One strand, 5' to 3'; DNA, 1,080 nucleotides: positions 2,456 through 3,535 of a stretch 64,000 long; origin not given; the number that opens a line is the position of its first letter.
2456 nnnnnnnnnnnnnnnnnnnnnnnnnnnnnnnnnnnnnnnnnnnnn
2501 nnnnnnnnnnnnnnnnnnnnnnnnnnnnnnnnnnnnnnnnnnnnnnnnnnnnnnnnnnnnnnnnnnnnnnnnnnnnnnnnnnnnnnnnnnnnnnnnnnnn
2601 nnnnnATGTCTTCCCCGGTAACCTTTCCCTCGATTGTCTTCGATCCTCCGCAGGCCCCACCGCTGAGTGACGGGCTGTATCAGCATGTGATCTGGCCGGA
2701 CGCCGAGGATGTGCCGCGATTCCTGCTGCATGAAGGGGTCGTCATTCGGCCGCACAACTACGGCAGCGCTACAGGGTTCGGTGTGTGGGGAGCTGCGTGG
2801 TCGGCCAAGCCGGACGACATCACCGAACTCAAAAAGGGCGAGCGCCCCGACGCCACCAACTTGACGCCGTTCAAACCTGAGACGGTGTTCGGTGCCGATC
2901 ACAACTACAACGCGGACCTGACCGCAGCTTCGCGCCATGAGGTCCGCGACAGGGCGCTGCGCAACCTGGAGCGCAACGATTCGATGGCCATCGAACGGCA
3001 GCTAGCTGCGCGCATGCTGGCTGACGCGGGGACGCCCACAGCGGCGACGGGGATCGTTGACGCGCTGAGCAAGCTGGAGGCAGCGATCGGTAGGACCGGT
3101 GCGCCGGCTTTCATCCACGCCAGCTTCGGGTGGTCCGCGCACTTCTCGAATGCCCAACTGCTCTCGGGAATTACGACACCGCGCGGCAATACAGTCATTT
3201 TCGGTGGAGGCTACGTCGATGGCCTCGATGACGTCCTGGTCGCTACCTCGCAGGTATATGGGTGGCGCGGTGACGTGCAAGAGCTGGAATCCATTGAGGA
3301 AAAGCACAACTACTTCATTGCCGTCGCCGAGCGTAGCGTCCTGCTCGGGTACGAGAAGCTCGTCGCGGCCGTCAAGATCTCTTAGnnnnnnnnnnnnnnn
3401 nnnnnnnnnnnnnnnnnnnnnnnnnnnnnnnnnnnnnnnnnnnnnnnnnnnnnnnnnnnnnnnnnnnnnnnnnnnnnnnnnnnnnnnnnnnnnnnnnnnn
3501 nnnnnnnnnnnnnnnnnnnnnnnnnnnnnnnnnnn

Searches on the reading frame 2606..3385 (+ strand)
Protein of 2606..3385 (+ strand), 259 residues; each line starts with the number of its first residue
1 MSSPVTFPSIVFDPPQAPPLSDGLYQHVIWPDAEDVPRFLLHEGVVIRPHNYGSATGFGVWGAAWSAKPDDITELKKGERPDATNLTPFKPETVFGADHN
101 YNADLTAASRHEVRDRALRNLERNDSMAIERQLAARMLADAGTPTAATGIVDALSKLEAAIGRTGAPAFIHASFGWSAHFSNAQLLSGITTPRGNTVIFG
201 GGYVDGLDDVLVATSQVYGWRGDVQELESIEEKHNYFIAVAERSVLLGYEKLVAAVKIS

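Call 46: find_encoding_contigs(protein=window:2606-3385:+, flank=10000, max_places=4)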
Protein window:2606-3385:+ (259 aa): 6 contigs read that carry it; 4 places shown.
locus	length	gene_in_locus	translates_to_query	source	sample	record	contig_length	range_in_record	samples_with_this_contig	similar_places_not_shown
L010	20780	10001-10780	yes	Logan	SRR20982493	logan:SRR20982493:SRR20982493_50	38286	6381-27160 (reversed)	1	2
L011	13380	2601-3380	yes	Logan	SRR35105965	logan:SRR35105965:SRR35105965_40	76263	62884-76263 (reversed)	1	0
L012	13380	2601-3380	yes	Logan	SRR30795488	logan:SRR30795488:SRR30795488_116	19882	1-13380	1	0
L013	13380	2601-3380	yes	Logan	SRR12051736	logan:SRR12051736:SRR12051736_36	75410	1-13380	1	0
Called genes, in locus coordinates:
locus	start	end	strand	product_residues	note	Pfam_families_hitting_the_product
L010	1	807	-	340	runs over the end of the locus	PF00291:PALP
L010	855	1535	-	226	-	PF00392:GntR, PF01978:TrmB (weak), PF07729:FCD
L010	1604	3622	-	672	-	PF04536:TPM_phosphatase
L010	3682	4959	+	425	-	PF01966:HD, PF13286:HD_assoc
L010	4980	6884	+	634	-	PF01807:Zn_ribbon_DnaG, PF08275:DNAG_N, PF01751:Toprim, PF13155:Toprim_2, PF13662:Toprim_4, PF10410:DnaB_bind, PF08278:DnaG_DnaB_bind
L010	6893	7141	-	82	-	-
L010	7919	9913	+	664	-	-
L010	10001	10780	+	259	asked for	-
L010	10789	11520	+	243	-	-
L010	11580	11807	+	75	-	-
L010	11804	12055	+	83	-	-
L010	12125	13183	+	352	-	-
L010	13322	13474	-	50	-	-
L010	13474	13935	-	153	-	-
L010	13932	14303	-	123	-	PF24238:CDGP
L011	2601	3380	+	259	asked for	-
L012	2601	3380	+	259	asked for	-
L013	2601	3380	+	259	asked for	-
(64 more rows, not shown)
